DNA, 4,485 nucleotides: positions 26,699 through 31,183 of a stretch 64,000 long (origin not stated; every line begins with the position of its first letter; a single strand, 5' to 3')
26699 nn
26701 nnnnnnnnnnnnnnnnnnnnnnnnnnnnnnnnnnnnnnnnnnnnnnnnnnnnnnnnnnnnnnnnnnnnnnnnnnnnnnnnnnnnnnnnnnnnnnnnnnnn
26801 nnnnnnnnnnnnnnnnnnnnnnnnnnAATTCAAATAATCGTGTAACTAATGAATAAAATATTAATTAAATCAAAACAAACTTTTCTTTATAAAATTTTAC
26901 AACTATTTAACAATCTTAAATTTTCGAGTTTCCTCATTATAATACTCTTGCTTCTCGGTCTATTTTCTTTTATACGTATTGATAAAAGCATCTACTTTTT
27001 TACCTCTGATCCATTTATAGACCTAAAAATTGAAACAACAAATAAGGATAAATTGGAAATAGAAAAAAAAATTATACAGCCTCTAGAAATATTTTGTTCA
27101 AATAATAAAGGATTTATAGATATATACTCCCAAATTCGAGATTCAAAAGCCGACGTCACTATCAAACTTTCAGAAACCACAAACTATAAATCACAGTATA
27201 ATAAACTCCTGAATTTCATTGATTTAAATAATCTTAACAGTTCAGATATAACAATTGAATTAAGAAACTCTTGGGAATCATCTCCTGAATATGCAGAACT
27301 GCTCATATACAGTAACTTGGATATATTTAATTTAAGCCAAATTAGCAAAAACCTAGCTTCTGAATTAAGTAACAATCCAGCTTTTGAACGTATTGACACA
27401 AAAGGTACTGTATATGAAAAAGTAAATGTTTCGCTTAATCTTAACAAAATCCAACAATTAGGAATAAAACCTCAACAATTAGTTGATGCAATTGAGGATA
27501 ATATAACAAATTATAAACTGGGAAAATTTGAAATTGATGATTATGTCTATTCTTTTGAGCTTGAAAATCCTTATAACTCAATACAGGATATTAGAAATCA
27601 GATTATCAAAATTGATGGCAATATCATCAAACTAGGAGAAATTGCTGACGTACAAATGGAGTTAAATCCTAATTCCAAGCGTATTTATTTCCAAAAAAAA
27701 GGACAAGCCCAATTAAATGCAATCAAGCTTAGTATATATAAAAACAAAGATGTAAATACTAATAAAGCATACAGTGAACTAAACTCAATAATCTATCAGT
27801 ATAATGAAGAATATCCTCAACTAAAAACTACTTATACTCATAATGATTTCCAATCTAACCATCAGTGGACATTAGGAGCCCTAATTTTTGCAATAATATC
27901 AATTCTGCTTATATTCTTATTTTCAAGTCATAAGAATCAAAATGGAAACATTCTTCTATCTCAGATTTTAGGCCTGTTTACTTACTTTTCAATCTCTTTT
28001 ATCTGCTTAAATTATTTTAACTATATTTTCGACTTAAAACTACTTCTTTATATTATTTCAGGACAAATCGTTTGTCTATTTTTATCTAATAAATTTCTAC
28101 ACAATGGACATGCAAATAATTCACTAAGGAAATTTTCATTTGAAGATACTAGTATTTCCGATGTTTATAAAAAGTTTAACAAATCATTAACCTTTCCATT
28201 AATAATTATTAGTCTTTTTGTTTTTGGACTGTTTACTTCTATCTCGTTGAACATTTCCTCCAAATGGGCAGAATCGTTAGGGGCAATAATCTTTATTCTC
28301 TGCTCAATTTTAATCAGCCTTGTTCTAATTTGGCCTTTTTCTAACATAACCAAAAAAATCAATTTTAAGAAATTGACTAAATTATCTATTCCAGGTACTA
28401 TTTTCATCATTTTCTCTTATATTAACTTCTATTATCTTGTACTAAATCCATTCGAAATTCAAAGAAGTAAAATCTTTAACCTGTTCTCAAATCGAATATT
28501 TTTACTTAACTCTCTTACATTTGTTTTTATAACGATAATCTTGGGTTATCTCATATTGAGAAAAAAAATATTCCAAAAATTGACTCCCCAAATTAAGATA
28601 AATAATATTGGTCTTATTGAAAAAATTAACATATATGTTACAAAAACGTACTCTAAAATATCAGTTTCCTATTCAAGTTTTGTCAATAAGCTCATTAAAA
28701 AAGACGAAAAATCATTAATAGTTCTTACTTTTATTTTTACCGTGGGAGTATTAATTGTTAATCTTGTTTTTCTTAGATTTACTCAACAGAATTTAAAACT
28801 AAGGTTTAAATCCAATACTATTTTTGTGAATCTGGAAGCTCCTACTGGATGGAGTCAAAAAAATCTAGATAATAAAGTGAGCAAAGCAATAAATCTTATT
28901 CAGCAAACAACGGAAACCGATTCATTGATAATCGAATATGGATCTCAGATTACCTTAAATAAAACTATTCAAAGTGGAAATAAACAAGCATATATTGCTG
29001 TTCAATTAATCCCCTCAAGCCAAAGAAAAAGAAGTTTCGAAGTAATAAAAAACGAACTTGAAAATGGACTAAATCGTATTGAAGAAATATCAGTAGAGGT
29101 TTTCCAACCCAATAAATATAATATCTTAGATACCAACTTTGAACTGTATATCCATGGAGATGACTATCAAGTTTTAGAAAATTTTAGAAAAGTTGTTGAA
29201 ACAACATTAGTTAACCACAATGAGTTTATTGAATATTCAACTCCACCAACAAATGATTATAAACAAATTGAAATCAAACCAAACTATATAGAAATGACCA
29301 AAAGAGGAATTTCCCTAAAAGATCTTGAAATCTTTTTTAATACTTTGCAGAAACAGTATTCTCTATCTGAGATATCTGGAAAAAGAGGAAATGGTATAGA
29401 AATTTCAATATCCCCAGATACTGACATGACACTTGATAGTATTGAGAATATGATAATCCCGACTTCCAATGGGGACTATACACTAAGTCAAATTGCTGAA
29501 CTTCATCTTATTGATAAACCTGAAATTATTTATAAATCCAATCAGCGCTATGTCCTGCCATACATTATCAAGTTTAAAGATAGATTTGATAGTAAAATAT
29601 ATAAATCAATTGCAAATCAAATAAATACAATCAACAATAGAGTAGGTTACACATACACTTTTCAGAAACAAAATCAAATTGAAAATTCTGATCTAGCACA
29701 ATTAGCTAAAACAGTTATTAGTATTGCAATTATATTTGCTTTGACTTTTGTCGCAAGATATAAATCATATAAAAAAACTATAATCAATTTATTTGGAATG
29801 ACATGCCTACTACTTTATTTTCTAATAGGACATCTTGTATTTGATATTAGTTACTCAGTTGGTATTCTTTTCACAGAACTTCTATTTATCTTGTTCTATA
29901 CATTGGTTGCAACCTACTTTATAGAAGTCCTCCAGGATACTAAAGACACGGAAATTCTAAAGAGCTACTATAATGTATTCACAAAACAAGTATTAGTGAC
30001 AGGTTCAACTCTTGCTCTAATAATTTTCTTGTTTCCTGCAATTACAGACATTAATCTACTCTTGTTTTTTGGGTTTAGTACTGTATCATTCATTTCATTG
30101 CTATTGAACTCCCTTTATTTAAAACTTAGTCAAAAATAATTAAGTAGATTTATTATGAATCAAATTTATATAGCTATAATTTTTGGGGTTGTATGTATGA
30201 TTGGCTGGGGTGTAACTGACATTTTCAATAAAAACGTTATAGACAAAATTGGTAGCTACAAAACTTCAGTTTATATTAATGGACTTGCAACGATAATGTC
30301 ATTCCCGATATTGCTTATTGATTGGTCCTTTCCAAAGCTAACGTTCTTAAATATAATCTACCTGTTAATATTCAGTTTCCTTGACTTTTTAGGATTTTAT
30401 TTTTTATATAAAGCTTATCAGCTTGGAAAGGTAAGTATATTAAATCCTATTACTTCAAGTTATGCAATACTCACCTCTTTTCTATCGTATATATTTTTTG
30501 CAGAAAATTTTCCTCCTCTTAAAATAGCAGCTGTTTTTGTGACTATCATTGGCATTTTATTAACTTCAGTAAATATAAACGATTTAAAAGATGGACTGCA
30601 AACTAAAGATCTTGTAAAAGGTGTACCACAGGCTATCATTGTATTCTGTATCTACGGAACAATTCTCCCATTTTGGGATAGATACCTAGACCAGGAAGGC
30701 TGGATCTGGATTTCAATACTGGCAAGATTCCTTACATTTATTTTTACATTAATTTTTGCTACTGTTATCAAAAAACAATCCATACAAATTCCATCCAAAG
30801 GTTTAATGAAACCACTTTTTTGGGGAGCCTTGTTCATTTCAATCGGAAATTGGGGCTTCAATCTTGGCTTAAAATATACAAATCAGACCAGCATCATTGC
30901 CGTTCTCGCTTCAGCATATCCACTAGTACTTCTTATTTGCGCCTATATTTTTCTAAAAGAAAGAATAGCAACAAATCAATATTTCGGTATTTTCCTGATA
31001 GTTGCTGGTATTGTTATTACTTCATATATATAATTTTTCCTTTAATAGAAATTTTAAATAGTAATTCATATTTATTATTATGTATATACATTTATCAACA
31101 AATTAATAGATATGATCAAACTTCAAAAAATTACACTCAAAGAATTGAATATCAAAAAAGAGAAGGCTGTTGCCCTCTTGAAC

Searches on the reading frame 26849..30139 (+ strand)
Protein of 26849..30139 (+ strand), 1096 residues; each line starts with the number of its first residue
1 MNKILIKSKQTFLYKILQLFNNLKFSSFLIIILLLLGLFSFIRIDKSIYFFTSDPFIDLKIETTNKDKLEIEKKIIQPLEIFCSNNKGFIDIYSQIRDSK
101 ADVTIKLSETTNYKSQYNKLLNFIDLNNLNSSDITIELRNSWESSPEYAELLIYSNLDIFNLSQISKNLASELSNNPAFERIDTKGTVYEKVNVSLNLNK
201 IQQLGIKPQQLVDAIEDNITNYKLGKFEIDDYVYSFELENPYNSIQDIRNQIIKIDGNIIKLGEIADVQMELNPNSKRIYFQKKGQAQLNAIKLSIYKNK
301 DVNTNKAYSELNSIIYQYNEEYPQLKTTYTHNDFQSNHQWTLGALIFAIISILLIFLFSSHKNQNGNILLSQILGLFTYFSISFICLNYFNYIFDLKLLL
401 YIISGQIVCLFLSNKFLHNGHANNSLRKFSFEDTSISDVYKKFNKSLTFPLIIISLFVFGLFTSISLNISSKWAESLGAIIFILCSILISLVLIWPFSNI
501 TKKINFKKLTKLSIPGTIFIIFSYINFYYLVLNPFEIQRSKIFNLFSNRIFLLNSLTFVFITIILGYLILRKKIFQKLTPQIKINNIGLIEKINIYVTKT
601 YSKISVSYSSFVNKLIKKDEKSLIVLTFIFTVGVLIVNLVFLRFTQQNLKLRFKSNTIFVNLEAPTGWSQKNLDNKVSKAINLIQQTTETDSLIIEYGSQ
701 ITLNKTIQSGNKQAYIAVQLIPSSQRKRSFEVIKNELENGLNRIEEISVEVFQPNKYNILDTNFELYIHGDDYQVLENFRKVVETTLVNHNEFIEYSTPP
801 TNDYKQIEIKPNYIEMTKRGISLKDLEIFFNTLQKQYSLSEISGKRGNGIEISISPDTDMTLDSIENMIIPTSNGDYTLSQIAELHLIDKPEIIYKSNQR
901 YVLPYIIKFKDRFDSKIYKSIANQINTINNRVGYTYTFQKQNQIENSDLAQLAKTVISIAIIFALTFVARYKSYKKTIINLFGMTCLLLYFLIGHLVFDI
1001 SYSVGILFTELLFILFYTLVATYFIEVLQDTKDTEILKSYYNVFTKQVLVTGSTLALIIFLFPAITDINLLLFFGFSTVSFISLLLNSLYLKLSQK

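Call 46: search_protein_families(library=pfam, proteins=[window:26849-30139:+], max_evalue=0.0001)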
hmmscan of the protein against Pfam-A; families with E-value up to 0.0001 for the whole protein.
window:26849-30139:+ (1096 aa): 1 family
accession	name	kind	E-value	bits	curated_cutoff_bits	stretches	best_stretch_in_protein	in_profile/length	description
PF00873.25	ACR_tran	-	8.3e-44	150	28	2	598-1008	506-924/1021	AcrB/AcrD/AcrF family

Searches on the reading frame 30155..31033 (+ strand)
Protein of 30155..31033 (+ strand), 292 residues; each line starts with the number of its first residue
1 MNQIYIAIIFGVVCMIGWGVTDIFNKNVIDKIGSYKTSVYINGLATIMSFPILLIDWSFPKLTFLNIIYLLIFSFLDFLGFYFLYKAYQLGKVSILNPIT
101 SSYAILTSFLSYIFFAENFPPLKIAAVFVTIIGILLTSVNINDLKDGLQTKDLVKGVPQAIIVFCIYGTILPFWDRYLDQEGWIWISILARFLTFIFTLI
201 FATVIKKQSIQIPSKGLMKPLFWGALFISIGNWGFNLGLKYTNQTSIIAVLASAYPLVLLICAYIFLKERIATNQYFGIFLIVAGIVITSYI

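Call 46: search_protein_families(library=pfam, proteins=[window:30155-31033:+], max_evalue=0.0001)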
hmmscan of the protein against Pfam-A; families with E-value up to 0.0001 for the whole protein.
window:30155-31033:+ (292 aa): 1 family
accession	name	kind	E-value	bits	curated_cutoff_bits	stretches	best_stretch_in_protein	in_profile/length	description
PF00892.27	EamA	-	2.7e-29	102.6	28.2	2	6-138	2-134/135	EamA-like transporter family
